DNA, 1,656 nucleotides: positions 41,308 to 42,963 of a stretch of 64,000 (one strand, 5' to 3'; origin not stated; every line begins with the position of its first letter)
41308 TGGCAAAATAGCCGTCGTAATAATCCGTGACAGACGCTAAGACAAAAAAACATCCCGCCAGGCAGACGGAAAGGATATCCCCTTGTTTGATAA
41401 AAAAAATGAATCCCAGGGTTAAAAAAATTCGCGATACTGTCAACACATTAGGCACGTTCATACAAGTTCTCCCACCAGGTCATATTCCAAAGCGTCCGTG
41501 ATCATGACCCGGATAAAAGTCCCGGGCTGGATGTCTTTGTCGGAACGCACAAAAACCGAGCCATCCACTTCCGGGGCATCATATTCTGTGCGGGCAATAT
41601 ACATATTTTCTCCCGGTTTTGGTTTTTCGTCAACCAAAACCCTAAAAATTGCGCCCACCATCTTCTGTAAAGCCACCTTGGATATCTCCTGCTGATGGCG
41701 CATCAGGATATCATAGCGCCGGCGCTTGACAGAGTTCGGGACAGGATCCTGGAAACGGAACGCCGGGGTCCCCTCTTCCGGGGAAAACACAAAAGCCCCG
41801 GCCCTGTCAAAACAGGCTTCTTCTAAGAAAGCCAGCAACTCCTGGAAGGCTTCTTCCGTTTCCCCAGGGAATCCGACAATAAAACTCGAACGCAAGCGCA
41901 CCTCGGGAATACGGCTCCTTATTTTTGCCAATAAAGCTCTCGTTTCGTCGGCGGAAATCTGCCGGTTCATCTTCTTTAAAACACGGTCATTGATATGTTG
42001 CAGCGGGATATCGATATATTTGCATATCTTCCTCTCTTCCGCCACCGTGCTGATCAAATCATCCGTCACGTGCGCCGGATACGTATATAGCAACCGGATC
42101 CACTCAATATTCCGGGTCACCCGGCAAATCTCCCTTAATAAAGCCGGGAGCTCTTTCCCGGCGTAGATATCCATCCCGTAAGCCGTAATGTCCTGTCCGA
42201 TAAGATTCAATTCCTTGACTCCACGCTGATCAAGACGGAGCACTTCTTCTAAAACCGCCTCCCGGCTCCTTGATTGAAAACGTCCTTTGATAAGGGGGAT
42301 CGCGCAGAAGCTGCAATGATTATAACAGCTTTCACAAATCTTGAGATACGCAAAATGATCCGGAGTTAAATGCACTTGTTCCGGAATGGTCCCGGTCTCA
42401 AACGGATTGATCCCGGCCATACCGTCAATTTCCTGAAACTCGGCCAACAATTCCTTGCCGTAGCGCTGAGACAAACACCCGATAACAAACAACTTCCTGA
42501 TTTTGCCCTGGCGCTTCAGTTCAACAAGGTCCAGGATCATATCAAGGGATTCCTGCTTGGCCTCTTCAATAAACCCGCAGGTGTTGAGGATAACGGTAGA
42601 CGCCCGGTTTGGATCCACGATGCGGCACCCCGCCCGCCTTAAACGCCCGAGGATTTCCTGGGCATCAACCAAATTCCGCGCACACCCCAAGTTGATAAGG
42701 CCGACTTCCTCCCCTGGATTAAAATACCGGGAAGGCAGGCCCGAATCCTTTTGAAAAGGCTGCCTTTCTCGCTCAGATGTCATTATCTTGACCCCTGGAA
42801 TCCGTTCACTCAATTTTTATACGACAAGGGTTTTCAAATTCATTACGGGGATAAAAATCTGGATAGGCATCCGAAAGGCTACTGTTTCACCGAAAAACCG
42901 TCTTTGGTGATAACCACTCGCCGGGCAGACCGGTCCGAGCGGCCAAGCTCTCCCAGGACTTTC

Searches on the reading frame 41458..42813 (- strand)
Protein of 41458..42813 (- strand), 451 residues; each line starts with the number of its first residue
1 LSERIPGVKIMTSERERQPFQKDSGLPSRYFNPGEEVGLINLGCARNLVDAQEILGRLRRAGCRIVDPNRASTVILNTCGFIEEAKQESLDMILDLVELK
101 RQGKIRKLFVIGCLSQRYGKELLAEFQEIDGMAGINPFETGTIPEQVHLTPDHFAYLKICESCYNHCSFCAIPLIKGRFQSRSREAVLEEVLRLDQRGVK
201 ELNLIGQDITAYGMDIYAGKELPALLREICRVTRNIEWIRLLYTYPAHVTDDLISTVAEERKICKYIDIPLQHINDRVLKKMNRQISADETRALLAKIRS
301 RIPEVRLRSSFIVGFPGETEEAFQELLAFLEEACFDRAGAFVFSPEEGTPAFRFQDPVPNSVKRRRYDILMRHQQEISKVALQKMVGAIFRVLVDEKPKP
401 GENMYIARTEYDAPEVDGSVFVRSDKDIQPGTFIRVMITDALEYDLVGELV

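Call 28: search_protein_families(library=pfam, proteins=[window:41458-42813:-], max_evalue=0.0001)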
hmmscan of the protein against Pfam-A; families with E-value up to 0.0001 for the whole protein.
window:41458-42813:- (451 aa): 3 families
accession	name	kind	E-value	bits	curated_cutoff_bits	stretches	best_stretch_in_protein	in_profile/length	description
PF04055.27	Radical_SAM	-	1.1e-23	84.6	29.5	1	159-330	3-166/166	Radical SAM superfamily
PF00919.26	UPF0004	-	2.4e-20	72.8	27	1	38-134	3-98/98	Uncharacterized protein family UPF0004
PF18693.7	TRAM_2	-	3.2e-20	72.5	27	1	386-451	1-63/63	TRAM domain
